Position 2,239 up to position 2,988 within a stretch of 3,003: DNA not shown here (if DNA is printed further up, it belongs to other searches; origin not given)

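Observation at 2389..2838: AT-rich gene for a small signal-peptide, Cys-containing protein wedged directly upstream of rhs on the same strand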

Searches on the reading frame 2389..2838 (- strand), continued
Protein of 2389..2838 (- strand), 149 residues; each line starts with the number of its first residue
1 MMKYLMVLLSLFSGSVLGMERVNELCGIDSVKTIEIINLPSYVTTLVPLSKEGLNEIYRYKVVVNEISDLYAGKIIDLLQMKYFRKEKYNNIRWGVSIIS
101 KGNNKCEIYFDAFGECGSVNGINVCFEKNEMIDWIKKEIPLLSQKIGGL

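Call 85: find_encoding_contigs(protein=P0055, flank=5000, max_places=2)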
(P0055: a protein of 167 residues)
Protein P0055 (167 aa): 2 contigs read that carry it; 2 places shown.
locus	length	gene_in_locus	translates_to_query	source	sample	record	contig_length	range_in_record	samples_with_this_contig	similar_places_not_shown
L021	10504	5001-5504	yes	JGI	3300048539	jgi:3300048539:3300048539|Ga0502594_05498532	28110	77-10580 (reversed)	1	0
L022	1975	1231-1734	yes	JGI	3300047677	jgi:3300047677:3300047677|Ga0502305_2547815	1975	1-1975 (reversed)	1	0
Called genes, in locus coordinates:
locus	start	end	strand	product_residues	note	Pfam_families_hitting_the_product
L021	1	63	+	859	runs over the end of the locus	PF13671:AAA_33, PF00149:Metallophos, PF16542:PNKP_ligase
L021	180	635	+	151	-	-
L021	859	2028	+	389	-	PF13174:TPR_6 (faint), PF13371:TPR_9 (faint), PF13428:TPR_14 (faint), PF00515:TPR_1 (faint), PF07719:TPR_2 (faint), PF13176:TPR_7 (faint), PF13181:TPR_8 (faint), PF13432:TPR_16 (weak), +5 more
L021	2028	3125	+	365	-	PF00515:TPR_1 (faint), PF07719:TPR_2 (faint), PF13371:TPR_9 (faint), PF13428:TPR_14 (faint), PF13431:TPR_17 (faint), PF13414:TPR_11 (faint), PF14559:TPR_19 (weak), PF13432:TPR_16 (weak), +1 more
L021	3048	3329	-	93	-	-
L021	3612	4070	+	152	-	-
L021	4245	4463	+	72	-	-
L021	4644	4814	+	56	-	-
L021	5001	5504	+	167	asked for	-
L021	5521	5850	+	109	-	-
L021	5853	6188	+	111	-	-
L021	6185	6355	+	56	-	-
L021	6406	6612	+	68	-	-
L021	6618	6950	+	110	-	-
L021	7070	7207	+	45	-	-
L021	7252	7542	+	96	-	-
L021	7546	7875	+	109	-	-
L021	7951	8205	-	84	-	-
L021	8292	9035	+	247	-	PF07505:DUF5131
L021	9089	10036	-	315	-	-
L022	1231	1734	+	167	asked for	-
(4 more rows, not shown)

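Call 86: find_encoding_contigs(protein=P0107, flank=5000, max_places=2)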
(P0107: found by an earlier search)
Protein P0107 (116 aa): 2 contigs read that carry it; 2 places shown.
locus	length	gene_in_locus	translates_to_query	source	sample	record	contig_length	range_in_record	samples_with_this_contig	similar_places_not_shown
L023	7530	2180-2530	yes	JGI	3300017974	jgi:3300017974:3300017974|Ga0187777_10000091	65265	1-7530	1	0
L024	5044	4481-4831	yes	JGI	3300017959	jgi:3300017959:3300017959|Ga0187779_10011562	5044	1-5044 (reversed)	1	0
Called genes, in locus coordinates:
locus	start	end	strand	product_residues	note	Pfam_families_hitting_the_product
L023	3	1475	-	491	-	?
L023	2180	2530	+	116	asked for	-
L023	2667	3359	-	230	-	PF03243:MerB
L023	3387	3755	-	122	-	PF19694:DUF6194 (faint), PF04237:YjbR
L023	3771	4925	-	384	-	PF00089:Trypsin, PF13365:Trypsin_2, PF17820:PDZ_6 (faint), PF13180:PDZ_2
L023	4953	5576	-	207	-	PF01121:CoaE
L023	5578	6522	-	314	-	PF00763:THF_DHG_CYH, PF02882:THF_DHG_CYH_C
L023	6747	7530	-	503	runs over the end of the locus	-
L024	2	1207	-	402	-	?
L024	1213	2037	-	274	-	PF01261:AP_endonuc_2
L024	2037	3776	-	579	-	PF01019:G_glu_transpept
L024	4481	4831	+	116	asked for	-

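Call 98: fold_search(model_id=the predicted structure, library=pdb)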
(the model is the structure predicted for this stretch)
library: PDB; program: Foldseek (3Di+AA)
matches with E <= 10: 368; with E <= 0.001: 0
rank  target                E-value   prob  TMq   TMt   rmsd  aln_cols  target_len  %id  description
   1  4it4_A                1.4e-01  0.13  0.17  0.12  14.1       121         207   12  Crystal structure of residues 1-211 of CG17282 (released 2013-08-14)
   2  7qve_f                3.9e-01  0.16  0.19  0.12   8.1        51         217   14  Spinach 20S proteasome (released 2022-05-25)
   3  6cpd_A                4.4e-01  0.13  0.20  0.21  10.6        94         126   13  Crystal structure of PmoD soluble domain from Methylocystis sp. ATCC 49242 (Rockwell) (released 2018-10-31)
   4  6tu3_M                5.9e-01  0.13  0.19  0.12   8.9        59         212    8  Rat 20S proteasome (released 2020-05-13)
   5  6rgq_M                6.2e-01  0.13  0.19  0.12   8.7        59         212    8  Human 20S Proteasome (released 2019-09-04)
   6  8ypk_S                6.2e-01  0.12  0.19  0.12   9.7        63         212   10  mouse proteasome 20S subunit in complex with compound 1 (released 2024-07-31)
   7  6ef3_6                7.0e-01  0.06  0.21  0.14  17.4       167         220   11  Yeast 26S proteasome bound to ubiquitinated substrate (4D motor state) (released 2018-10-17)
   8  6cpd_B                7.4e-01  0.10  0.20  0.21  10.8        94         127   13  Crystal structure of PmoD soluble domain from Methylocystis sp. ATCC 49242 (Rockwell) (released 2018-10-31)
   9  8w2f_M                7.8e-01  0.13  0.19  0.12   9.2        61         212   10  Plasmodium falciparum 20S proteasome bound to an inhibitor (released 2024-07-31)
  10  7agv_B                8.3e-01  0.13  0.21  0.19   9.9        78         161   10  High-resolution structure of the K+/H+ antiporter subunit KhtT in complex with c-di-AMP (released 2021-03-31)
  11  4tyz_A                8.3e-01  0.03  0.16  0.18  14.0       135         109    7  Crystal structure of the C-terminal domain of an unknown protein from Leishmania infantum (released 2014-08-06)
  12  8azk_M                9.3e-01  0.11  0.18  0.12   8.5        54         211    7  Bovine 20S proteasome, untreated (released 2024-03-20)
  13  4ywn_A                9.3e-01  0.03  0.15  0.15  15.2       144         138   10  Crystal structure of NADH-FMN oxidoreductase from Mycobacterium avium (released 2015-04-01)
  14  7teo_1                9.9e-01  0.09  0.21  0.14  11.8        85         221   14  Cryo-EM structure of the 20S Alpha 3 Deletion proteasome core particle in complex with FUB1 (released 2022-08-10)
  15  7aht_A                1.1e+00  0.11  0.22  0.38   8.7        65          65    9  Structure of the N-domain of the K+/H+ antiporter subunit KhtT at pH 7.5 (released 2021-03-31)
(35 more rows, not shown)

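Call 100: search_protein_families(proteins=[P0095, P0063, P0053, P0047, P0050, P0083, P0093], library=ncbifam, max_evalue=0.1)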
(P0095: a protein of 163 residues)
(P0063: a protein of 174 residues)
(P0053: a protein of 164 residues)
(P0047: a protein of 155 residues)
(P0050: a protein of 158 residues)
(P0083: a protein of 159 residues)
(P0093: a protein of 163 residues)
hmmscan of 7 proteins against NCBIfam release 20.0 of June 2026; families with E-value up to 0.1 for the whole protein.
P0095 (163 aa): 1 family
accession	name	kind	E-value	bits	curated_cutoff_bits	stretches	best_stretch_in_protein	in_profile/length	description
NF047933.1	antiphage_GapS4a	subfamily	0.032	13.5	270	1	21-124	38-139/302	GapS4a family protein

P0063 (174 aa): 1 family
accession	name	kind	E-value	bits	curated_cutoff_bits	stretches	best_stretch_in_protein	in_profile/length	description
NF051432.1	PepSY_MTB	domain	0.041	14.4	60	0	19-66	13-64/101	PepSY domain-containing protein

P0053 (164 aa): 0 families

P0047 (155 aa): 0 families

P0050 (158 aa): 0 families

P0083 (159 aa): 2 families
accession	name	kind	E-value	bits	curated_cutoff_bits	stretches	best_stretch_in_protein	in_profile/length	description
NF047738.1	antiphage_MADS2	equivalog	0.056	11.7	720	1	33-96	429-491/654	methylation-associated defense system DNA methyltransferase MAD2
NF009545.0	PRK12933.1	equivalog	0.09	11.2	728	1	28-119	51-144/604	protein translocase subunit SecD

P0093 (163 aa): 0 families

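Call 101: search_protein_families(proteins=[window:2392-2838:-, P0095, P0053], library=padloc, max_evalue=0.1)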
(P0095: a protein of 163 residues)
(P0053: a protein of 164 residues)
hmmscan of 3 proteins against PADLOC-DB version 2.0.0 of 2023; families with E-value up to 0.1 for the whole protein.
window:2392-2838:- (149 aa): 0 families

P0095 (163 aa): 0 families

P0053 (164 aa): 0 families

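Call 102: search_protein_families(proteins=[window:2392-2838:-, P0095, P0053], library=phrogs, max_evalue=0.1)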
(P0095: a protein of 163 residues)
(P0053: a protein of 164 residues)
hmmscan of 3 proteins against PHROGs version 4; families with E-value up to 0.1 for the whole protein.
window:2392-2838:- (149 aa): 2 families
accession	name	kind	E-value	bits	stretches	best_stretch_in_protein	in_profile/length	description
phrog_29157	-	unknown function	0.061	13.9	1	69-113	38-82/208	-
phrog_5155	-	unknown function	0.087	14.2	0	2-66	1-50/98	-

P0095 (163 aa): 2 families
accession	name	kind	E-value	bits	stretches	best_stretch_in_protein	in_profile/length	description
phrog_6575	-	unknown function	0.071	14.2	0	134-159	18-44/83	-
phrog_17307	-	unknown function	0.088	14.1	0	1-70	5-74/149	-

P0053 (164 aa): 0 families
